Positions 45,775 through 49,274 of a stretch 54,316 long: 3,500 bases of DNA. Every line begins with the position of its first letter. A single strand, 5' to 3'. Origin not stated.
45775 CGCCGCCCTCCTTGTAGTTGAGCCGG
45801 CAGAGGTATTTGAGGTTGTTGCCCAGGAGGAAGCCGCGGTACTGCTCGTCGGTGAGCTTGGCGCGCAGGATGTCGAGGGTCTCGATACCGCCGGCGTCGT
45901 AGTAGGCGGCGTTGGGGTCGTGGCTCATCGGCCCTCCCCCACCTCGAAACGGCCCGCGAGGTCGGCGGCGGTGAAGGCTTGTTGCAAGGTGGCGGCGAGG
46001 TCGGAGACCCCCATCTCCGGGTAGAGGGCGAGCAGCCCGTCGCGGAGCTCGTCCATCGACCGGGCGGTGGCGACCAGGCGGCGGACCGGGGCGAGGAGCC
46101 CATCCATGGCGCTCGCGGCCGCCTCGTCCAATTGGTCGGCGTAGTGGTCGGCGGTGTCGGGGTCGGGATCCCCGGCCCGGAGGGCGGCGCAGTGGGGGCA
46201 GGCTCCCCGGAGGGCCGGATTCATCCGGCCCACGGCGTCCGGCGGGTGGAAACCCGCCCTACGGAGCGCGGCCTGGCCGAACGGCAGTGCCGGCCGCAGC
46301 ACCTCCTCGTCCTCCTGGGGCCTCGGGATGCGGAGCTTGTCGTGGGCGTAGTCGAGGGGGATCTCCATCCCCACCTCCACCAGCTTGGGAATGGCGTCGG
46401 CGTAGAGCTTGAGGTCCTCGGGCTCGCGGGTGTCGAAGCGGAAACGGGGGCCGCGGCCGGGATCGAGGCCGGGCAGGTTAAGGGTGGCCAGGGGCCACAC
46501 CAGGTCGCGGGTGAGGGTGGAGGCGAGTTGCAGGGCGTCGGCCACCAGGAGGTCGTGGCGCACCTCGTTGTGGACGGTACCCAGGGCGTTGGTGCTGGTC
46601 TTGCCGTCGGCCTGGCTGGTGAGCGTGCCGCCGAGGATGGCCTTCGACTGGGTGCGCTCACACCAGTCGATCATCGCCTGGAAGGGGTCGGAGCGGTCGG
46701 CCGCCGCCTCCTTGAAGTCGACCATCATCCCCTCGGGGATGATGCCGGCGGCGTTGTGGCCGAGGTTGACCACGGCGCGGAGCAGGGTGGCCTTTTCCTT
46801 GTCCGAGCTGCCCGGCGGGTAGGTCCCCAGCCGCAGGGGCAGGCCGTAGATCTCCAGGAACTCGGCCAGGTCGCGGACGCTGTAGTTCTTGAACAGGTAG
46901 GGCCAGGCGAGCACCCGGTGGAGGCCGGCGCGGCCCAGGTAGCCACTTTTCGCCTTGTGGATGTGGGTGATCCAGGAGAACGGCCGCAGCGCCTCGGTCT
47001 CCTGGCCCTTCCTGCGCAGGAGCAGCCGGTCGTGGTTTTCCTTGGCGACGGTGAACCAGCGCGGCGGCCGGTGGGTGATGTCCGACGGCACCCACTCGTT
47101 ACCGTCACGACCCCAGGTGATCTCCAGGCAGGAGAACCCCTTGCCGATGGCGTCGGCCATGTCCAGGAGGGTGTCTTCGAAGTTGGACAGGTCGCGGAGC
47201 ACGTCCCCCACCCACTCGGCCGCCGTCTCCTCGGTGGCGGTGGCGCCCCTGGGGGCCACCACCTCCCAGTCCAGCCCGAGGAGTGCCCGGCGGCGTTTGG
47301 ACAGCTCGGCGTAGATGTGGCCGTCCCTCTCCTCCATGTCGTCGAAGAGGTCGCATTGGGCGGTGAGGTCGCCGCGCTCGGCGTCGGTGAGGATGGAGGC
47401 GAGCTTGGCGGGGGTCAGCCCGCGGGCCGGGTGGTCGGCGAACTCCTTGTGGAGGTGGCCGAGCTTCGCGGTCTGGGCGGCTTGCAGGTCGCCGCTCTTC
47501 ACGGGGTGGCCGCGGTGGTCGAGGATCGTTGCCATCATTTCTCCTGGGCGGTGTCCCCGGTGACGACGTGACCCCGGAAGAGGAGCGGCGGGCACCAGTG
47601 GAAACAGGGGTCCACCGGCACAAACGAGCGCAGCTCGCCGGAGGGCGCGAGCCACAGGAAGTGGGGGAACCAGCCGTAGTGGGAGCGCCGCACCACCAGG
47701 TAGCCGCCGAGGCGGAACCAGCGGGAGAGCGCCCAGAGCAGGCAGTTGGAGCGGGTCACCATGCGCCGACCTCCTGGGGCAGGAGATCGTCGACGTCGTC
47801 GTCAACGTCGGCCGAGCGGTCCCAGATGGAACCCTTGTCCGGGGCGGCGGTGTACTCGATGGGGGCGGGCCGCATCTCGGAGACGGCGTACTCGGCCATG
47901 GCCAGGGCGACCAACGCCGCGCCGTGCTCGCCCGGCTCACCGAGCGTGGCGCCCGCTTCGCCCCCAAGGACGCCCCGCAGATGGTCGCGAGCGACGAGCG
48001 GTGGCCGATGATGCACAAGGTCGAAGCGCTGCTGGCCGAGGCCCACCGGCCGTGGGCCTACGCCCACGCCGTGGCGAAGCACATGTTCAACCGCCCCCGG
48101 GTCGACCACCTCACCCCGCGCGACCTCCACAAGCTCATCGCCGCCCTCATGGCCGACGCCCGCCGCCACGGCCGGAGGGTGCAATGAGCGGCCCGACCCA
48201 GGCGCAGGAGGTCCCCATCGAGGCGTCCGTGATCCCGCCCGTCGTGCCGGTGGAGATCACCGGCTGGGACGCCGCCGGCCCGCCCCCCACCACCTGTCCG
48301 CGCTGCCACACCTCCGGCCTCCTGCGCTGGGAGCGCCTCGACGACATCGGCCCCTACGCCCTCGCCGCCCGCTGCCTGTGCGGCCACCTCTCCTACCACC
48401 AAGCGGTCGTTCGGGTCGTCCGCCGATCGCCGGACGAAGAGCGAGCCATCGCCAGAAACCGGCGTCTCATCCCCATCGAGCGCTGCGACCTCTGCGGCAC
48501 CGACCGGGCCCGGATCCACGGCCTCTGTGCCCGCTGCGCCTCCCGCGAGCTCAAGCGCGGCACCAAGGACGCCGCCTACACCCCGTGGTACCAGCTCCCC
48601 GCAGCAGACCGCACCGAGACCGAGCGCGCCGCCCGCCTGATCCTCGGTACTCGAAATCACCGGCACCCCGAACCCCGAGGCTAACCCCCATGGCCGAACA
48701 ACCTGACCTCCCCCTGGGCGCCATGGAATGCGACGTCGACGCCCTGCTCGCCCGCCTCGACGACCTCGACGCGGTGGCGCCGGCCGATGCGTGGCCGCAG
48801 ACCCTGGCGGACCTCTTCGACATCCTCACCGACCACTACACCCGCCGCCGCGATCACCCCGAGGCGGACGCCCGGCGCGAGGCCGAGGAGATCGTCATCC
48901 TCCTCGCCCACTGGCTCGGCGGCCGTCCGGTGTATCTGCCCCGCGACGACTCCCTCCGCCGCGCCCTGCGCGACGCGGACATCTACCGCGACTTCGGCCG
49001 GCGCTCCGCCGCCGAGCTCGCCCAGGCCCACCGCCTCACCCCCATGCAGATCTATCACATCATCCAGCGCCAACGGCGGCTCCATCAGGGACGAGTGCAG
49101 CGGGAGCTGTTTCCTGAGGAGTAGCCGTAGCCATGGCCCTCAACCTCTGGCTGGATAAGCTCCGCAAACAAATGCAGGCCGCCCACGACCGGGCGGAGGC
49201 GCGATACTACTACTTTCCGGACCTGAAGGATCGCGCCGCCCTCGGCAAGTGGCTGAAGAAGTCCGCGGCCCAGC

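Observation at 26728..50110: Base-precise Mu-type transposition product: 5-bp GCGAC duplication, TG...CA termini, matching subterminal TGCGAAG boxes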

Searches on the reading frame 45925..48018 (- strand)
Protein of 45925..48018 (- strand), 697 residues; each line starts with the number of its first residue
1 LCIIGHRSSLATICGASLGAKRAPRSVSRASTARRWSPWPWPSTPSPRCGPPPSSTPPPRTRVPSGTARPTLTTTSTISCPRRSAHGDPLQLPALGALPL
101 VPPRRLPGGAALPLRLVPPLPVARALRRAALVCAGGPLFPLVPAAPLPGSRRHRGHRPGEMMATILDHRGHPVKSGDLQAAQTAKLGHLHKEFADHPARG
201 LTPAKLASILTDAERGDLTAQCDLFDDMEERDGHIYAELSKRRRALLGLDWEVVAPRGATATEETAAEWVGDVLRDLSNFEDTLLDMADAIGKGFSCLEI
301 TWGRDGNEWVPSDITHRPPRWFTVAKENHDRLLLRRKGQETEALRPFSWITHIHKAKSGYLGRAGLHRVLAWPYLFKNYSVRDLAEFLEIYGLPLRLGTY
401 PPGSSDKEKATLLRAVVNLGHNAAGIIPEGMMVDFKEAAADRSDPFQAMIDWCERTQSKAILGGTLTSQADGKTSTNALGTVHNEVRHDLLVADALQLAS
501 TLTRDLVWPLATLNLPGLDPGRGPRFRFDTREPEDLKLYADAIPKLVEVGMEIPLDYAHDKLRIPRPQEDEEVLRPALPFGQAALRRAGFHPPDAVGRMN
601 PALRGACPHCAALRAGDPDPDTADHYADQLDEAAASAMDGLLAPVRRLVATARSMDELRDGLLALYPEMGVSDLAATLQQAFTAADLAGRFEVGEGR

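Call 8: search_protein_families(library=phrogs, proteins=[window:45925-48018:-], max_evalue=0.01)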
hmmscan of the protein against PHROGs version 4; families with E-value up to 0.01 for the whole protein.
window:45925-48018:- (697 aa): 6 families
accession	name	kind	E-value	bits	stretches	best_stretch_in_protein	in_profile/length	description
phrog_113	-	head and packaging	7.6e-190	634.9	1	160-696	8-518/1272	portal protein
phrog_10231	-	unknown function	5.6e-55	187.6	1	426-690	1-251/256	-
phrog_23254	-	unknown function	2.4e-28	100.1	1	184-302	22-140/154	-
phrog_35074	-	unknown function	6.7e-23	81.6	1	207-573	31-368/890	-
phrog_25139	-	unknown function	1.8e-22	80.5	1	350-441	7-98/108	-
phrog_24033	-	unknown function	1e-08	36.5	1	186-256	26-96/111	-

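Call 11: search_protein_families(library=pfam, proteins=[window:45925-48018:-], max_evalue=0.01)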
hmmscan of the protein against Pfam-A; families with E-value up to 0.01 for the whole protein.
window:45925-48018:- (697 aa): 1 family
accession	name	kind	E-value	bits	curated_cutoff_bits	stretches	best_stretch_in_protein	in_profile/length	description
PF06074.18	Portal_Mu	-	5.9e-112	374.7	23.9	1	223-564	2-336/336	Portal protein of Mu bacteriophage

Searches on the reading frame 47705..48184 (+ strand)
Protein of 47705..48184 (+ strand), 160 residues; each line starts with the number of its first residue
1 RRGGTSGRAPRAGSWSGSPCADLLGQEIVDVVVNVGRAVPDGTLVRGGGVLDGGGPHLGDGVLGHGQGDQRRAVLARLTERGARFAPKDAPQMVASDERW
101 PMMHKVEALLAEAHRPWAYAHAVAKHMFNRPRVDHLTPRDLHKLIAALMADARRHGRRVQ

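Call 43: search_protein_families(library=pfam, proteins=[window:47705-48184:+], max_evalue=0.05)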
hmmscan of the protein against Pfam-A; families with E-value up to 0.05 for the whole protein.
window:47705-48184:+ (160 aa): 1 family
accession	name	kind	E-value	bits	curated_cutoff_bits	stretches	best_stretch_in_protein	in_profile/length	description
PF06252.17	GemA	-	2.7e-07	32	27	1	69-154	25-119/119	Bacteriophage Mu, GemA protein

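Call 44: search_protein_families(library=phrogs, proteins=[window:47705-48184:+], max_evalue=0.05)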
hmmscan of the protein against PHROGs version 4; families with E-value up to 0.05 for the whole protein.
window:47705-48184:+ (160 aa): 1 family
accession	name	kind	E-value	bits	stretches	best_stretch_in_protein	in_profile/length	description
phrog_286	-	unknown function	2.9e-13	51.3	1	69-158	49-148/186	-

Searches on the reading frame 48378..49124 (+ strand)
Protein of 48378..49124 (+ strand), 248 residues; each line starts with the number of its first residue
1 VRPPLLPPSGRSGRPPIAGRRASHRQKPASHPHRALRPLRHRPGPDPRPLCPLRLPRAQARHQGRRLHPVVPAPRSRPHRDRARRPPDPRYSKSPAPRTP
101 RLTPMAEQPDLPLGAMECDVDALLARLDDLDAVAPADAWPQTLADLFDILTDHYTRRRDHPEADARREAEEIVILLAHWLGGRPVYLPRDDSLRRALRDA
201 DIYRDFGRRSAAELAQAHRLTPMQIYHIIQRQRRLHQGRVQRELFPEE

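Call 8: search_protein_families(library=phrogs, proteins=[window:48378-49124:+], max_evalue=0.01)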
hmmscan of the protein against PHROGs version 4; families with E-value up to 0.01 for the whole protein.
window:48378-49124:+ (248 aa): 2 families
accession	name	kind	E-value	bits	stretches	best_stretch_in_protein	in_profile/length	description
phrog_532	-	transcription regulation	8.3e-32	111.1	1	121-245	9-130/132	late transcriptional activator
phrog_836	-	transcription regulation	2.2e-10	41.8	1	175-245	62-132/133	late transcriptional activator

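Call 11: search_protein_families(library=pfam, proteins=[window:48378-49124:+], max_evalue=0.01)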
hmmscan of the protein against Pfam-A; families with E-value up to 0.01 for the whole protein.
window:48378-49124:+ (248 aa): 1 family
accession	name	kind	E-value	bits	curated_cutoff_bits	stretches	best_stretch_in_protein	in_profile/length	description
PF08765.17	Mor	-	6.5e-21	74.8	24.9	1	138-244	2-107/107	Mor transcription activator family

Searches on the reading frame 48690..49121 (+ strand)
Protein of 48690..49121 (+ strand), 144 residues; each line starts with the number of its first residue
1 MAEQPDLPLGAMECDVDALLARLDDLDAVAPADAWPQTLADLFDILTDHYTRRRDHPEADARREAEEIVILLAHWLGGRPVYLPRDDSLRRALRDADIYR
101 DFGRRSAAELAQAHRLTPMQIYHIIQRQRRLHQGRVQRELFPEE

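Call 20: find_related_loci(query=window:48729-49121:+, collection=viral_contigs, flank=10000)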
Query window:48729-49121:+ (131 aa) in viral_contigs; peptide patterns used: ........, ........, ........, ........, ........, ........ (x = any residue, [..] = any of these).
29 stretches matched a pattern, but none encodes a relative of the query by tblastn (E <= 1e-3).

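Call 23: search_dna_similar(query=window:48729-49121:+, collection=phages, mode=protein, max_rows=30, max_evalue=0.001)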
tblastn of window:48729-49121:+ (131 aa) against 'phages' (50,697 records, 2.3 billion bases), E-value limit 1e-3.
Records with a match: 21; places in all: 35; records where one place covers at least 80% of the query: 21.
Best place of each record, by identity: <60% 21.
By first word of the organism name: Escherichia 7; Yersinia 5; Shigella 2; Pseudoalteromonas 2; Shewanella 1; Stx2c-converting 1; Stx1a-converting 1; Pasteurella 1; Vibrio 1.
By host as written in the record: - 4; Yersinia pestis EV76-CN 4; Escherichia coli 3; Shigella flexneri serotype 4a 2; Pseudoalteromonas sp. str. H100 2; Escherichia sp. 1; Escherichia coli C 1; Yersinia pestis 1; and 3 more.
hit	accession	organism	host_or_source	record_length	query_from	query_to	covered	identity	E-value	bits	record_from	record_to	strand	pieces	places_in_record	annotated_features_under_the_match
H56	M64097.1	Escherichia phage Mu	-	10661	22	131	84%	40.5%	4e-12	67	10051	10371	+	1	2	C: CDS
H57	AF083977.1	Escherichia phage Mu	Escherichia sp.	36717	22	131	84%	40.5%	4e-12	67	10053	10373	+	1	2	transcription regulator C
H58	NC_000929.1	Escherichia phage Mu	Escherichia coli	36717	22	131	84%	40.5%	4e-12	67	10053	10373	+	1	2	late transcriptional activator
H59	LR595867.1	Escherichia virus Mu_3F6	-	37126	22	131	84%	40.5%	4e-12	67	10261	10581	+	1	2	putative transcription regulator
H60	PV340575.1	Escherichia phage PhiR68_1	Escherichia coli C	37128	22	131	84%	40.5%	4e-12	67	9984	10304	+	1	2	hypothetical protein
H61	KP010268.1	Shigella phage SfMu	Shigella flexneri serotype 4a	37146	22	131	84%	40.5%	4e-12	67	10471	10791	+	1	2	regulator of late transcription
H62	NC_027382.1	Shigella phage SfMu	Shigella flexneri serotype 4a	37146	22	131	84%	40.5%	4e-12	67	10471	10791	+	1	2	late transcriptional activator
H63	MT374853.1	Yersinia phage vB_YpM_5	Yersinia pestis EV76-CN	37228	22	131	84%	40.5%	4e-12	67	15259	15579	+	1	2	hypothetical protein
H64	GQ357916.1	Escherichia phage D108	Escherichia coli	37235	22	131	84%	40.5%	4e-12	67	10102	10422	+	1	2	C: late gene transcriptional activator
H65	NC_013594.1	Escherichia phage D108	Escherichia coli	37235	22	131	84%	40.5%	4e-12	67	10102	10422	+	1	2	C: late transcriptional activator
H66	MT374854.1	Yersinia phage vB_YpM_6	Yersinia pestis EV76-CN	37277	22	131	84%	40.5%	4e-12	67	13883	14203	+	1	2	hypothetical protein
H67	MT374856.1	Yersinia phage vB_YpM_23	Yersinia pestis EV76-CN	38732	22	131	84%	40.5%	4e-12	67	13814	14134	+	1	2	hypothetical protein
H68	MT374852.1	Yersinia phage vB_YpM_3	Yersinia pestis EV76-CN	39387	22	131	84%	40.5%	4e-12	67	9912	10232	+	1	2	hypothetical protein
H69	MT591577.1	Yersinia phage vB_YpM_Tongde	Yersinia pestis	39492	22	131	84%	40.5%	4e-12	67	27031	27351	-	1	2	hypothetical protein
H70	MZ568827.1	Shewanella phage vB_SspS_MuM16-1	Shewanella sp. M16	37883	22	128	82%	35.5%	1e-6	52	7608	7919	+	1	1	regulator of late transcription protein C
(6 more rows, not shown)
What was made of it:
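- Closest known: Escherichia phage Mu. Same: The Mor/C family activator is 40% identical to Mu C (call 23).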

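Call 49: find_homologous_proteins(query=window:48690-49121:+, max_evalue=0.00001)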
Query window:48690-49121:+ (144 aa): 24 proteins with E <= 0.00001 among 312 candidates.
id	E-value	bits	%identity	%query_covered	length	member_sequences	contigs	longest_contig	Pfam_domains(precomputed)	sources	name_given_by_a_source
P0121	1.8e-88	312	100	100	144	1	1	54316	PF08765.18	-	-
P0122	2.9e-21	94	42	80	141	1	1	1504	PF08765.18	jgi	jgi:Mor family transcriptional regulator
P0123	2.7e-20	91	43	98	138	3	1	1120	PF08765.18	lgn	-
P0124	6.3e-20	90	42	98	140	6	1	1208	PF08765.18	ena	-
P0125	2.9e-19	88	43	98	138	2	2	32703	PF08765.18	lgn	-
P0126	3.2e-19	87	43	98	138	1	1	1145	PF08765.18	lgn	-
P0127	4.9e-19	87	42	77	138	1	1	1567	PF08765.18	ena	-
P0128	5.4e-19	87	41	77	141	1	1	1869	PF08765.18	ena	-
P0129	1.0e-18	86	41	98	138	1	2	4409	PF08765.18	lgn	-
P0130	1.1e-17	82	48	74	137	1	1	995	PF08765.18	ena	-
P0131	2.0e-17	82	40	98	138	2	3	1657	PF08765.18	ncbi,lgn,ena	-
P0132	4.2e-17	81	45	74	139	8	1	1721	PF08765.18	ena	-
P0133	7.0e-17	80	41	98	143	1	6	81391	PF08765.18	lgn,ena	-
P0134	7.1e-17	80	47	74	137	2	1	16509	PF08765.18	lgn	-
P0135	6.1e-16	77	45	74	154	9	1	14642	PF08765.18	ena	-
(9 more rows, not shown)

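Call 50: find_encoding_contigs(protein=P0135, flank=10000, max_places=4)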
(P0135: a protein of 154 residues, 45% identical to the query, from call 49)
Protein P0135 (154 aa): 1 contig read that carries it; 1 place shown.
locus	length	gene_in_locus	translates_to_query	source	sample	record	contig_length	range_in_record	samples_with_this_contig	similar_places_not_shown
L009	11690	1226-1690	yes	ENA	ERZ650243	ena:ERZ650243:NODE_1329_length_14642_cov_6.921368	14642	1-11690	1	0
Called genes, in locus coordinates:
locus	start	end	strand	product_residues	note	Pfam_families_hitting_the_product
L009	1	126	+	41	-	?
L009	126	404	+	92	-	-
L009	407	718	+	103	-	-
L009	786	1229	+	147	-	PF06252:GemA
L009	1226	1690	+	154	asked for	PF08765:Mor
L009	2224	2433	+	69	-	-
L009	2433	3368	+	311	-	-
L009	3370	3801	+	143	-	-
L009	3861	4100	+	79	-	PF01258:zf-dskA_traR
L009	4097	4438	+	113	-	PF10805:DUF2730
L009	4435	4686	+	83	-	-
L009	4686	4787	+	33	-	-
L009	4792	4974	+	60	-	-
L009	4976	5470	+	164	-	PF08822:DUF1804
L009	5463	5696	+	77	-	-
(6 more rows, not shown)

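Call 52: find_encoding_contigs(protein=P0125, flank=10000, max_places=3)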
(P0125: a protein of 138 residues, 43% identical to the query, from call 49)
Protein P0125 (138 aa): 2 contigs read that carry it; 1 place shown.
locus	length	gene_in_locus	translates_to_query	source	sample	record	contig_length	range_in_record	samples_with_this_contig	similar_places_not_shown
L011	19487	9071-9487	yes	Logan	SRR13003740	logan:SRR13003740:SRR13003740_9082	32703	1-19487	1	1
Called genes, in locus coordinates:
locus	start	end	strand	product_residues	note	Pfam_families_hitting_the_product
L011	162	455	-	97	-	-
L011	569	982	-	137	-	PF12844:HTH_19 (faint), PF13560:HTH_31, PF01381:HTH_3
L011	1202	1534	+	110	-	PF13693:HTH_35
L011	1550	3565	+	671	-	PF02316:HTH_Tnp_Mu_1 (weak), PF00665:rve (weak), PF09299:Mu-transpos_C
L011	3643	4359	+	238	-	PF13604:AAA_30 (faint), PF05621:TniB (weak), PF13401:AAA_22, PF00004:AAA (weak)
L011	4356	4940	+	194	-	-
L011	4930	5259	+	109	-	-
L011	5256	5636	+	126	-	-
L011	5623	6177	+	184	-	-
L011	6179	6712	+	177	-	PF07352:Phage_Mu_Gam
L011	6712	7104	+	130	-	-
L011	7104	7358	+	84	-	-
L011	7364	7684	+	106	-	-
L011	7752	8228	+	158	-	PF27180:HI_1489_N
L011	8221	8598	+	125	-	-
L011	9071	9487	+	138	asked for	PF08765:Mor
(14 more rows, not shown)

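Call 53: find_encoding_contigs(protein=P0133, flank=10000, max_places=3)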
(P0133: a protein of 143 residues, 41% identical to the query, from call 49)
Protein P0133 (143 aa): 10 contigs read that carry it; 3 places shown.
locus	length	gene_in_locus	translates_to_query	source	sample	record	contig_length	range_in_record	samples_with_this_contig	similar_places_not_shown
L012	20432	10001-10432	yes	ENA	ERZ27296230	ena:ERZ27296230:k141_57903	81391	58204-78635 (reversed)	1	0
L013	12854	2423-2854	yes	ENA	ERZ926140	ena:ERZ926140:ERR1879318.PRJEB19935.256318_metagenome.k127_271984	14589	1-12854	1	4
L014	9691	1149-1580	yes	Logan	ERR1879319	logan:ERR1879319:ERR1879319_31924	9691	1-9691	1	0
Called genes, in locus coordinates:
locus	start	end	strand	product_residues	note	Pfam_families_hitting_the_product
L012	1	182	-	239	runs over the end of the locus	PF01381:HTH_3 (weak), PF13560:HTH_31 (weak), PF00717:Peptidase_S24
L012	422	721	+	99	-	PF13693:HTH_35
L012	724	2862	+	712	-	PF00665:rve, PF13683:rve_3 (faint), PF09299:Mu-transpos_C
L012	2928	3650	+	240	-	PF13191:AAA_16 (faint), PF13401:AAA_22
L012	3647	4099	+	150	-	-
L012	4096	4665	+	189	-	PF25213:HVO_A0261_N (faint)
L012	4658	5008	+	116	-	-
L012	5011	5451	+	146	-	-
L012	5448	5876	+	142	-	-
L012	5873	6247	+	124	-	PF12802:MarR_2 (weak), PF13412:HTH_24 (weak)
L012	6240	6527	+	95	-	-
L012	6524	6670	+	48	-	-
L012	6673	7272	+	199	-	-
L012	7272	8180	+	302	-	PF04381:RdgC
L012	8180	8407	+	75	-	-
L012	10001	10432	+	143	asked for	PF08765:Mor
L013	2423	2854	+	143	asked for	PF08765:Mor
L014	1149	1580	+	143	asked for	PF08765:Mor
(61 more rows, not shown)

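Call 54: find_encoding_contigs(protein=P0134, flank=10000, max_places=3)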
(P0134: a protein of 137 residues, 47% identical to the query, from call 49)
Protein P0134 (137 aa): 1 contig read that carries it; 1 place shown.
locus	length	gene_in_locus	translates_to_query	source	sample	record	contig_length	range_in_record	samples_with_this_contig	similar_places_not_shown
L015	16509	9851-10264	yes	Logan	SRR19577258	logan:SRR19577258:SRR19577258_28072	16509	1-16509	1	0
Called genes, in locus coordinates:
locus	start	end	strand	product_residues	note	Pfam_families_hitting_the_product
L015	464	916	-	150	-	-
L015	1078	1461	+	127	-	PF13693:HTH_35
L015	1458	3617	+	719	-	PF02316:HTH_Tnp_Mu_1, PF00665:rve (faint), PF09299:Mu-transpos_C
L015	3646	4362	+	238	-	PF13604:AAA_30 (faint), PF05621:TniB (faint), PF13401:AAA_22, PF00004:AAA (faint)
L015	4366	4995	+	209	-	-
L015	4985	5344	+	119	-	-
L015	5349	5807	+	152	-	-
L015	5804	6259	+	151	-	-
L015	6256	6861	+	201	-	PF12802:MarR_2 (faint), PF12840:HTH_20 (faint), PF13412:HTH_24 (weak), PF01978:TrmB (faint), PF13545:HTH_Crp_2 (faint)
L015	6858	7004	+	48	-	-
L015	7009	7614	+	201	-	-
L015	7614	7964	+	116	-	-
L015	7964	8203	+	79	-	-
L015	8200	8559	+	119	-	-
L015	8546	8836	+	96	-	-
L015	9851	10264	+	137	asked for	PF08765:Mor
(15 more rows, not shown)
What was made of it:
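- On BcepMu/B3-type genome layout: The nearest Mor relatives have the classical Mu layout instead (calls 50, 52-54).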
